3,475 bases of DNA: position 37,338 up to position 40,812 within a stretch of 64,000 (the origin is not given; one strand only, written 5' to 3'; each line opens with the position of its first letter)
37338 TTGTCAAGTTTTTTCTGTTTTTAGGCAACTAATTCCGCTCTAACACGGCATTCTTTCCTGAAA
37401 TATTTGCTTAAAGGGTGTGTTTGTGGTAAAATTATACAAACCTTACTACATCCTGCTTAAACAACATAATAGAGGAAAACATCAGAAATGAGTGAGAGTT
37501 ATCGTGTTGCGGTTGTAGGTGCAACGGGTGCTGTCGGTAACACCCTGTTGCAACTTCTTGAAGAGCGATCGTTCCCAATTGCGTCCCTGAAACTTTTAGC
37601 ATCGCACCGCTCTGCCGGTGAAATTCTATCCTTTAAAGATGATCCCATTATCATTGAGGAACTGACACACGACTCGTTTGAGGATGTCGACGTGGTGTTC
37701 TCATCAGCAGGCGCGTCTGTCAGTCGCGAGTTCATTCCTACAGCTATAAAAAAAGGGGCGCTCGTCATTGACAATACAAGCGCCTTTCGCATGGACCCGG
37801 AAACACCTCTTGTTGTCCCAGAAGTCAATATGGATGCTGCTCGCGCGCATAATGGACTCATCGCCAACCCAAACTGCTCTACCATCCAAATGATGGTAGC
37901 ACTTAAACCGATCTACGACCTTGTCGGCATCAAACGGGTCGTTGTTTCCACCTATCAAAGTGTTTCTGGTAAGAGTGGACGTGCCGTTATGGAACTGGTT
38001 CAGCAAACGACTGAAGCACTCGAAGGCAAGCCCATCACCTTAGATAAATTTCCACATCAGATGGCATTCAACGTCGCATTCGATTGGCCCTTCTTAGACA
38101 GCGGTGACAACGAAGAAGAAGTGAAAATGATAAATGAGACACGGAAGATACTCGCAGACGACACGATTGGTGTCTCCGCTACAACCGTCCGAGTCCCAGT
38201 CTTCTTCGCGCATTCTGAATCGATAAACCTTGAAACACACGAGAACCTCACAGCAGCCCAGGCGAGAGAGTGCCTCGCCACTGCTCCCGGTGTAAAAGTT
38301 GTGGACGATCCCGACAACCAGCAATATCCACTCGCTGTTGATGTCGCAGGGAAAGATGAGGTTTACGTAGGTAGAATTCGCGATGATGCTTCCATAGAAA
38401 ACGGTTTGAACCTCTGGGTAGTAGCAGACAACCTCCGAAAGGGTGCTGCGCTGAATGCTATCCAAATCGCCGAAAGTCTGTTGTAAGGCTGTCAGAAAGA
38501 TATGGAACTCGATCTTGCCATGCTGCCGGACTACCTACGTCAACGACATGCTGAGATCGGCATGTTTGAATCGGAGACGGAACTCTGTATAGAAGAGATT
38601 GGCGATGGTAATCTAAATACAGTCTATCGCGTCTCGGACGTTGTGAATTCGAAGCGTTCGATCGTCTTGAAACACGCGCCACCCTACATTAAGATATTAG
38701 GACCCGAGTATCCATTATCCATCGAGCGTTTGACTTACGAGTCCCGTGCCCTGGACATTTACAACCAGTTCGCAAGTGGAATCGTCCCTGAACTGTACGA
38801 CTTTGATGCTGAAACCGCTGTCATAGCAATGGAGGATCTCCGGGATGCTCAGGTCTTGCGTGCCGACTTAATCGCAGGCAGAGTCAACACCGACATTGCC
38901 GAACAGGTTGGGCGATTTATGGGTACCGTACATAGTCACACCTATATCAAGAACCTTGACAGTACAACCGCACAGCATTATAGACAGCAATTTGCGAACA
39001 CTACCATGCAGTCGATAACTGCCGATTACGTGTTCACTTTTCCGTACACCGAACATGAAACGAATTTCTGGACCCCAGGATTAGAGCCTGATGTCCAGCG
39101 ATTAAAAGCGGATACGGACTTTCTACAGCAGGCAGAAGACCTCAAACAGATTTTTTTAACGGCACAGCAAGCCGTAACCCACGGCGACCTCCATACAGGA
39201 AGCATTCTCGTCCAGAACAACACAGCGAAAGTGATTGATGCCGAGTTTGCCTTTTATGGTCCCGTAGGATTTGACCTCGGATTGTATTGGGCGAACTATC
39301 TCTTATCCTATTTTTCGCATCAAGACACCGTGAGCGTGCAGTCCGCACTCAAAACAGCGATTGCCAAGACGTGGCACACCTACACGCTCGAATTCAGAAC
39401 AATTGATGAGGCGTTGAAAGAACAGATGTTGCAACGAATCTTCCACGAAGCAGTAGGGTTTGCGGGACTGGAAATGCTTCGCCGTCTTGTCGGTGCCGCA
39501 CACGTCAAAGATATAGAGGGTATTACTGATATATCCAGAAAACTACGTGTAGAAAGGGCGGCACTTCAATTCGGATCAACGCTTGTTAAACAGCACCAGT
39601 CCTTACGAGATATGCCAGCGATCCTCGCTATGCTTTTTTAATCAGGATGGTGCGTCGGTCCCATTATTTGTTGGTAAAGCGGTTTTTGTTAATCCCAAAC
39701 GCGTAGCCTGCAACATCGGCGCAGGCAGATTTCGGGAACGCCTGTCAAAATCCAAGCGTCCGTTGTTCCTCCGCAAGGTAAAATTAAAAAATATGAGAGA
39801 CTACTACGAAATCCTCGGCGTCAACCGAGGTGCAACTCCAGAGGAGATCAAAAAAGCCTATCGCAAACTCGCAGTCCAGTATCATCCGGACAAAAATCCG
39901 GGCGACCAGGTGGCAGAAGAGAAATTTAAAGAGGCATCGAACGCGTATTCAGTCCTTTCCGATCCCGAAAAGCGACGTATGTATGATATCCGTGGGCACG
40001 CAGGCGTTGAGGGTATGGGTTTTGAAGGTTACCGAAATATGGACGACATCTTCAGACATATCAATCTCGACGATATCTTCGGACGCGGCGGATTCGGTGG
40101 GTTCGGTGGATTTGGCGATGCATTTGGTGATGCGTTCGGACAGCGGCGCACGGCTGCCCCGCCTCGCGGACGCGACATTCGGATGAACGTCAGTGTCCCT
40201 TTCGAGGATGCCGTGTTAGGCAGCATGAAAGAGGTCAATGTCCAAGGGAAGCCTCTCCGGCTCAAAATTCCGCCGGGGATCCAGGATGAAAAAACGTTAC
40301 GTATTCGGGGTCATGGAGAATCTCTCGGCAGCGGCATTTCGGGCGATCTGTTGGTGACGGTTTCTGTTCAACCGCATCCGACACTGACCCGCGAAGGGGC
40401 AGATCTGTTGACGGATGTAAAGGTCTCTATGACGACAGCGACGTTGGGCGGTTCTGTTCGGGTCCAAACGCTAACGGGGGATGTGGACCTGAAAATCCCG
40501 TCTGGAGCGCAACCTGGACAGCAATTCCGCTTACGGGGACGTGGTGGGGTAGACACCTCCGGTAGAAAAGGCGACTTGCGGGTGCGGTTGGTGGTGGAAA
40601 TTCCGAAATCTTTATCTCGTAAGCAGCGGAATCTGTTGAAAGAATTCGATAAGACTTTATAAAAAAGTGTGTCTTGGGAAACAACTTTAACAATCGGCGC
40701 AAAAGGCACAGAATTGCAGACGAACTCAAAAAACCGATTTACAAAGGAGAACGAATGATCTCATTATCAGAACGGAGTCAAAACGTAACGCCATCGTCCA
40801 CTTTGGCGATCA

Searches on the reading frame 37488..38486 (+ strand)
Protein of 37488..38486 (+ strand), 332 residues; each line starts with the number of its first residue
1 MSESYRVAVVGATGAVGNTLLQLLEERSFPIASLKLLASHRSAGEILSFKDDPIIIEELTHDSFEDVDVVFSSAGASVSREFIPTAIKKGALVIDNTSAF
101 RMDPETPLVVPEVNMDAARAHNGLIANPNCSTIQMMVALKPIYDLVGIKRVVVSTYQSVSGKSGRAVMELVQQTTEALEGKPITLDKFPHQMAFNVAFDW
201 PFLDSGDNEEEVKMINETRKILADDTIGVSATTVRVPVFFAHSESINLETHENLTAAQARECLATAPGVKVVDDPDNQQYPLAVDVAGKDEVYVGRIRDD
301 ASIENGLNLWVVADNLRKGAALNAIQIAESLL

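Call 69: search_protein_families(library=pfam, proteins=[window:37488-38486:+], max_evalue=0.00001)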
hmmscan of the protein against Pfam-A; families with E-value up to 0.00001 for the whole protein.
window:37488-38486:+ (332 aa): 2 families
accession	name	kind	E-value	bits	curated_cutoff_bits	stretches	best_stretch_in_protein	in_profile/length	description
PF02774.23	Semialdhyde_dhC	-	3.5e-47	161.4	26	1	139-318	1-184/184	Semialdehyde dehydrogenase, dimerisation domain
PF01118.30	Semialdhyde_dh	-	8.2e-35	120.3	26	1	6-119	1-119/121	Semialdehyde dehydrogenase, NAD binding domain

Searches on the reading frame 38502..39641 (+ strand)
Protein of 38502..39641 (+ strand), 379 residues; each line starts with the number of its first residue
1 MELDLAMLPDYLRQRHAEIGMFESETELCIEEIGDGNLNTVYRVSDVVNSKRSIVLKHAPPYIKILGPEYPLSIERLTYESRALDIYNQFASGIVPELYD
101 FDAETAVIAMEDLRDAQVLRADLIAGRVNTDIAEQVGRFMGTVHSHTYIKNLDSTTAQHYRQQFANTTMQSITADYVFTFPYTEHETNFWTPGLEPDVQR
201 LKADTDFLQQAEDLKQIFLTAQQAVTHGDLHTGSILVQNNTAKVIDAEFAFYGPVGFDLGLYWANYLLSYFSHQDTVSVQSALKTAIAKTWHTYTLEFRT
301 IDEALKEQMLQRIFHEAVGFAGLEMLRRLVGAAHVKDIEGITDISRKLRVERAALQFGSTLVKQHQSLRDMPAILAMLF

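Call 69: search_protein_families(library=pfam, proteins=[window:38502-39641:+], max_evalue=0.00001)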
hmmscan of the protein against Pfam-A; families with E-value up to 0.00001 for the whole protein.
window:38502-39641:+ (379 aa): 2 families
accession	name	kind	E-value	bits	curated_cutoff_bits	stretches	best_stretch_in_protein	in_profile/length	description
PF01636.29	APH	-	4.3e-13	50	23.2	1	30-269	2-211/239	Phosphotransferase enzyme family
PF01633.27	Choline_kinase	-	1e-06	28.8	29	1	129-273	85-214/300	Choline/ethanolamine kinase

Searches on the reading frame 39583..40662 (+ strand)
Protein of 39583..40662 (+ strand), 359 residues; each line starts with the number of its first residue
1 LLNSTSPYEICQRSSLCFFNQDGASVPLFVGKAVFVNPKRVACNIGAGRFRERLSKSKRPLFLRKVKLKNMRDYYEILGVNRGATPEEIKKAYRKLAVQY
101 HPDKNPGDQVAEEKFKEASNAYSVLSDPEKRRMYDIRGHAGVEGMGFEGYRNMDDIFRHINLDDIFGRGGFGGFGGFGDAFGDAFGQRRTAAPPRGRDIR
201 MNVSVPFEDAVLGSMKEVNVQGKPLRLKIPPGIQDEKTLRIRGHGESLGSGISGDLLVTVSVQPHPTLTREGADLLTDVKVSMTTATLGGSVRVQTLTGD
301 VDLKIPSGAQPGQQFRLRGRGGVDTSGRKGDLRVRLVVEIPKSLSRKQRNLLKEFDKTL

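Call 69: search_protein_families(library=pfam, proteins=[window:39583-40662:+], max_evalue=0.00001)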
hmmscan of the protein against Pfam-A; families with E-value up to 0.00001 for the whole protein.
window:39583-40662:+ (359 aa): 2 families
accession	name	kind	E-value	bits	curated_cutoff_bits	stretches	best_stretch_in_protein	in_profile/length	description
PF01556.23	DnaJ_C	-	7.2e-39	133.7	26.6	1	199-341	1-152/152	DnaJ C terminal domain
PF00226.36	DnaJ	-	2.5e-30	104.8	27.8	1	73-135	1-63/63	DnaJ domain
